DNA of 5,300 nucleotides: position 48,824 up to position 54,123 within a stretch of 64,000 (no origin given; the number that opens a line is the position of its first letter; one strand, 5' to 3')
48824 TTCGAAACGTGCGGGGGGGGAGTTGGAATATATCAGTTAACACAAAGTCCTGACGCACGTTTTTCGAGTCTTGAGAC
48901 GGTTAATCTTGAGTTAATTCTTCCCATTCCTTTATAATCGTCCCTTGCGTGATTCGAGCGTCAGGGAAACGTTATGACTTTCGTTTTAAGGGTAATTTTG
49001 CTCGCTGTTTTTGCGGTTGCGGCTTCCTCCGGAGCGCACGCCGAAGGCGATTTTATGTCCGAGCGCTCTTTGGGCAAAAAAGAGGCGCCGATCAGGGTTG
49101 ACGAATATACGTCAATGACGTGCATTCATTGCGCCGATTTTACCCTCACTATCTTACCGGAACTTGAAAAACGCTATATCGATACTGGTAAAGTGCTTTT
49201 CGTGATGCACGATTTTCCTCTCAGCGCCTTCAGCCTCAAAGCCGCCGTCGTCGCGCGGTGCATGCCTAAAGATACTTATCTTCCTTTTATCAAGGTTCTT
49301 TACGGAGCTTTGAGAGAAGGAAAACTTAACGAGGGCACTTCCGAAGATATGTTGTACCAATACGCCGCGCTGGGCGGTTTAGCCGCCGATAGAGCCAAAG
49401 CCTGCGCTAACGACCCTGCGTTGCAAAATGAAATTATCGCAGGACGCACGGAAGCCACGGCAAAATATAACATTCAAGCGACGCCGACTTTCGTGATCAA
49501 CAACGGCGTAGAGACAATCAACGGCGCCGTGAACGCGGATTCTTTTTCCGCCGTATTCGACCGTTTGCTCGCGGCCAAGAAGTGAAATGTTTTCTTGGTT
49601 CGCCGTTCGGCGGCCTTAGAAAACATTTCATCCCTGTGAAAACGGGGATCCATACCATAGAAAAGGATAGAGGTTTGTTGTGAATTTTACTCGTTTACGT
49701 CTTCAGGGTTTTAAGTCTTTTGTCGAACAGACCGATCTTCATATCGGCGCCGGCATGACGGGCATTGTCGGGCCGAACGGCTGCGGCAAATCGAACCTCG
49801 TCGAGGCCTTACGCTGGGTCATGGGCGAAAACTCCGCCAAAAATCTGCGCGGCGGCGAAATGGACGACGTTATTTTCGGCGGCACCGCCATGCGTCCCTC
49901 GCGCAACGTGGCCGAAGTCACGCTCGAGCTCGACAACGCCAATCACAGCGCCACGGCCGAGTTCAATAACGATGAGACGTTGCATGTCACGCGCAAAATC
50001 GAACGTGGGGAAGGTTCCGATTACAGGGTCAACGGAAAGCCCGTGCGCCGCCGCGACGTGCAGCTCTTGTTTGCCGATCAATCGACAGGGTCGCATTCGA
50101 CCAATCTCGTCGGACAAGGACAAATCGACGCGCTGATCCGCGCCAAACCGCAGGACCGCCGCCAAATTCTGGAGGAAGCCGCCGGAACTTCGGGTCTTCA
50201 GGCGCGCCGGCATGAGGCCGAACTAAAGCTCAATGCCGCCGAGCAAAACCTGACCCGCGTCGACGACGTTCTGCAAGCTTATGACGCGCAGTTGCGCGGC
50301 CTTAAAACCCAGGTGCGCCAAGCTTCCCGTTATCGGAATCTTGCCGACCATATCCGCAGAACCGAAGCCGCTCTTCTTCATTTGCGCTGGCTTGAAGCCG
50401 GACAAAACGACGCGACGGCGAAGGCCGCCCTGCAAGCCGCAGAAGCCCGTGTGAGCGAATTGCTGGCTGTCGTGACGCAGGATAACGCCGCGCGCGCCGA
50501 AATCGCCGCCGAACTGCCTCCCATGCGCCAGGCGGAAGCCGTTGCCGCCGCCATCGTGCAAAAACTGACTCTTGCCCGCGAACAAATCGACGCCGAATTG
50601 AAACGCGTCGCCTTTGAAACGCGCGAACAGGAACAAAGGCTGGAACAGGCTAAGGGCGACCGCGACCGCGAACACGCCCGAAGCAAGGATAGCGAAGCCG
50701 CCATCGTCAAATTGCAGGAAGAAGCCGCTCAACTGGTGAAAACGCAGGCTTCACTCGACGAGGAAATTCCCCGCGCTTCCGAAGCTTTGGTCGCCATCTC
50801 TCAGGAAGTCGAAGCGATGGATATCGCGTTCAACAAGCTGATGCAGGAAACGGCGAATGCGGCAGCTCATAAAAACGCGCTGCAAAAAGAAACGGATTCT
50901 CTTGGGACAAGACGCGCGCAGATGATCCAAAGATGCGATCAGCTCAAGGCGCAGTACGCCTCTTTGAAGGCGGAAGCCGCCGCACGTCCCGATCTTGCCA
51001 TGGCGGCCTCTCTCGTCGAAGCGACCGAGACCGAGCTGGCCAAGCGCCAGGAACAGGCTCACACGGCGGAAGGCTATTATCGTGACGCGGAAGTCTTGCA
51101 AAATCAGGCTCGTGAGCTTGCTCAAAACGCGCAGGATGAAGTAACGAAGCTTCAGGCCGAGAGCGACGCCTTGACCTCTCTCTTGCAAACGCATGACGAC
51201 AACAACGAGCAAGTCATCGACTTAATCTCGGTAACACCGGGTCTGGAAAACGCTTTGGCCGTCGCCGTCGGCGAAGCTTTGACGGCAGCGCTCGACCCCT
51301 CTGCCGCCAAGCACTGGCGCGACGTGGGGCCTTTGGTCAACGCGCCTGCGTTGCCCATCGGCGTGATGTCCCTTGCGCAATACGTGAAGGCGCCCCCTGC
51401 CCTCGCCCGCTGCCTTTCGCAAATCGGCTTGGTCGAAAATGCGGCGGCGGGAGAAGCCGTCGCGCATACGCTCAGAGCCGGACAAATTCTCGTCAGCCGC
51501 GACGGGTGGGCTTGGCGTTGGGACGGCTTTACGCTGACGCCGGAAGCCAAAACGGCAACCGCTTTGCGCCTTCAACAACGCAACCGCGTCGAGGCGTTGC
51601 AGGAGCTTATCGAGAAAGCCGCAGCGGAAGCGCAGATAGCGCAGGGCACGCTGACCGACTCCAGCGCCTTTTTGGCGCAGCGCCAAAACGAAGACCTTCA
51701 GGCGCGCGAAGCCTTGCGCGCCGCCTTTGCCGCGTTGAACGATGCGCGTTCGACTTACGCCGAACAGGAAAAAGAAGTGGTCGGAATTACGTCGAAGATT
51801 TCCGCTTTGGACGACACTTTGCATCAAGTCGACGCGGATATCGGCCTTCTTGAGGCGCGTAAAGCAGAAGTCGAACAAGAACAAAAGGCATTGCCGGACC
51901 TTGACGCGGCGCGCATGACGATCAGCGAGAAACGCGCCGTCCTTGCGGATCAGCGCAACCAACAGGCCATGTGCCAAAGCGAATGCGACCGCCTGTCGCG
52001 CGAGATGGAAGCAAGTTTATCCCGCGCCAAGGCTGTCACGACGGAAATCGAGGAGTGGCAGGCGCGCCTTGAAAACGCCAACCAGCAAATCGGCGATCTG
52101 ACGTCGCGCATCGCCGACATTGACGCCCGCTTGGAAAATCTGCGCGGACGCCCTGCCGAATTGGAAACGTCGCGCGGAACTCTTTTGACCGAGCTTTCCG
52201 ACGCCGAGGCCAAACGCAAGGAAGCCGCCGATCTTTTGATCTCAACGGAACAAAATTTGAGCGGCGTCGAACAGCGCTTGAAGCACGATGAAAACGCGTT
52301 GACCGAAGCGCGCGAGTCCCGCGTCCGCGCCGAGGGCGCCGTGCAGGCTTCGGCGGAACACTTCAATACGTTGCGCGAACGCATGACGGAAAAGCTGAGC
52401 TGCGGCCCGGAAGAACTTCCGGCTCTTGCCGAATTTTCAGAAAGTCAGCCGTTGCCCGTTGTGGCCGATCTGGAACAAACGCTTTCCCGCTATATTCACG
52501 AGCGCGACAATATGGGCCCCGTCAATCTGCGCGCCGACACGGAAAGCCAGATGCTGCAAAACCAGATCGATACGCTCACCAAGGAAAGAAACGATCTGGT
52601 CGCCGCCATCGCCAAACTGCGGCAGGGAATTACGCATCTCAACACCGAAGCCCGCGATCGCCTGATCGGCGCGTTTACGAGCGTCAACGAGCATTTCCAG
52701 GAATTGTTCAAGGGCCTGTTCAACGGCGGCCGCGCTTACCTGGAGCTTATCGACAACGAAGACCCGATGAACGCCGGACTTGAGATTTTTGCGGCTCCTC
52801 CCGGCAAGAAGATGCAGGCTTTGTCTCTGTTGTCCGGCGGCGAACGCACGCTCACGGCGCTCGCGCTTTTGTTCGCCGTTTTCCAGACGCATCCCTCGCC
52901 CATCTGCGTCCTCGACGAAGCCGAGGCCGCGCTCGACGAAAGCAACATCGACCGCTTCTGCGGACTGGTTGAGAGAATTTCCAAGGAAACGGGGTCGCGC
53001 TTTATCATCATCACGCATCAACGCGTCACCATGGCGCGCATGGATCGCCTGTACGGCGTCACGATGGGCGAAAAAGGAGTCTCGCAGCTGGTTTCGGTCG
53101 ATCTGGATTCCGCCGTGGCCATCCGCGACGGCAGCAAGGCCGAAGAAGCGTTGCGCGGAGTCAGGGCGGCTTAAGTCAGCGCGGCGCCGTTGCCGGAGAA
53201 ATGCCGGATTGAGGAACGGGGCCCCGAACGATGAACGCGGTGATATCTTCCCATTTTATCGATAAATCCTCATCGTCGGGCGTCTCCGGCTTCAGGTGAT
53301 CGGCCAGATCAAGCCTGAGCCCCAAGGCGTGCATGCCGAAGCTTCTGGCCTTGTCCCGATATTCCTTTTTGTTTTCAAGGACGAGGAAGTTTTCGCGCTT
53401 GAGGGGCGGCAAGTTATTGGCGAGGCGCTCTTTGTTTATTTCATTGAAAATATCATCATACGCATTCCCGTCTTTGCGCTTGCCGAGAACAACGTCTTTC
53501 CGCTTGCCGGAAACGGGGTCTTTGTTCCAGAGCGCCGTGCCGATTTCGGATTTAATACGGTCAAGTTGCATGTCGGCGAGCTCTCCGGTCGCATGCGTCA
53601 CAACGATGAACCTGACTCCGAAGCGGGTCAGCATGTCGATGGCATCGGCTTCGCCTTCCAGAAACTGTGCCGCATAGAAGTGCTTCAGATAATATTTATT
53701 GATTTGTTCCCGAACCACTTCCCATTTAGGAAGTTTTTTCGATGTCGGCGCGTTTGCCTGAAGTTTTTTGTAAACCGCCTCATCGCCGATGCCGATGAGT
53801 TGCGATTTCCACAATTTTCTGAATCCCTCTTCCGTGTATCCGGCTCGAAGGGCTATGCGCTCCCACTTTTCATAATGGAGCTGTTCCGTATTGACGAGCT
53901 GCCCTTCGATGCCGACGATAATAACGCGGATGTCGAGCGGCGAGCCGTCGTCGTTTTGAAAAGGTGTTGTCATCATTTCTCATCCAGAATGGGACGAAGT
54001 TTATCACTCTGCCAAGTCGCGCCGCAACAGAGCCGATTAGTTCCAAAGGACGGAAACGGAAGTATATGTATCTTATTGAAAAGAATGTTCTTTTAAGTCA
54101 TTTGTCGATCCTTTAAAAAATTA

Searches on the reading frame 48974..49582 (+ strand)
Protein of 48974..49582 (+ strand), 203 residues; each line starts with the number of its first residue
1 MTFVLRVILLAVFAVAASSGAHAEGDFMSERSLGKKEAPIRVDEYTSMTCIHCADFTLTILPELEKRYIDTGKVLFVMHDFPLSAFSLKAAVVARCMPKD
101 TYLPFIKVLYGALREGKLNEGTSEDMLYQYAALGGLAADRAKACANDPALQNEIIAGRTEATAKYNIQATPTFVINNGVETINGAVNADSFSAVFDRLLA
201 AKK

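Call 72: search_protein_families(library=pfam, proteins=[window:48974-49582:+], max_evalue=0.00001)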
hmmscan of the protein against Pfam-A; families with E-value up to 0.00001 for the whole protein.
window:48974-49582:+ (203 aa): 2 families
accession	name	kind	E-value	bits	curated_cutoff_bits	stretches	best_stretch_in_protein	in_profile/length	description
PF13462.12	Thioredoxin_4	-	4.9e-29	102.1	23.2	1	30-195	5-163/165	Thioredoxin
PF01323.26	DSBA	-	4.1e-06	27.2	25.6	0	124-192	122-187/191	DSBA-like thioredoxin domain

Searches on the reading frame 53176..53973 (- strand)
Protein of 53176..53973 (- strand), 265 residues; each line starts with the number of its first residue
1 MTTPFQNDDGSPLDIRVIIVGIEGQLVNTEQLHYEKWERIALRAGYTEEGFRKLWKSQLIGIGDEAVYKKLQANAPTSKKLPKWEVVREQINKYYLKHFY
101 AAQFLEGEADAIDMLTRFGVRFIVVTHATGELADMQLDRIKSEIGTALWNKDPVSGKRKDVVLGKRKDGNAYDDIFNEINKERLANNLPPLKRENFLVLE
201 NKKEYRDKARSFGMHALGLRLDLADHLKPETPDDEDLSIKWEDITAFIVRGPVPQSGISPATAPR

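Call 51: search_protein_families(library=pfam, proteins=[window:53176-53973:-], max_evalue=0.01)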
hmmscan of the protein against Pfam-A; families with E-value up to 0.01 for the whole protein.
window:53176-53973:- (265 aa): 1 family
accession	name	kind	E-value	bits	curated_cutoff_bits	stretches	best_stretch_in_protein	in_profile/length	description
PF13419.12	HAD_2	-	0.00026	21.6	23.8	1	24-141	7-117/178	Haloacid dehalogenase-like hydrolase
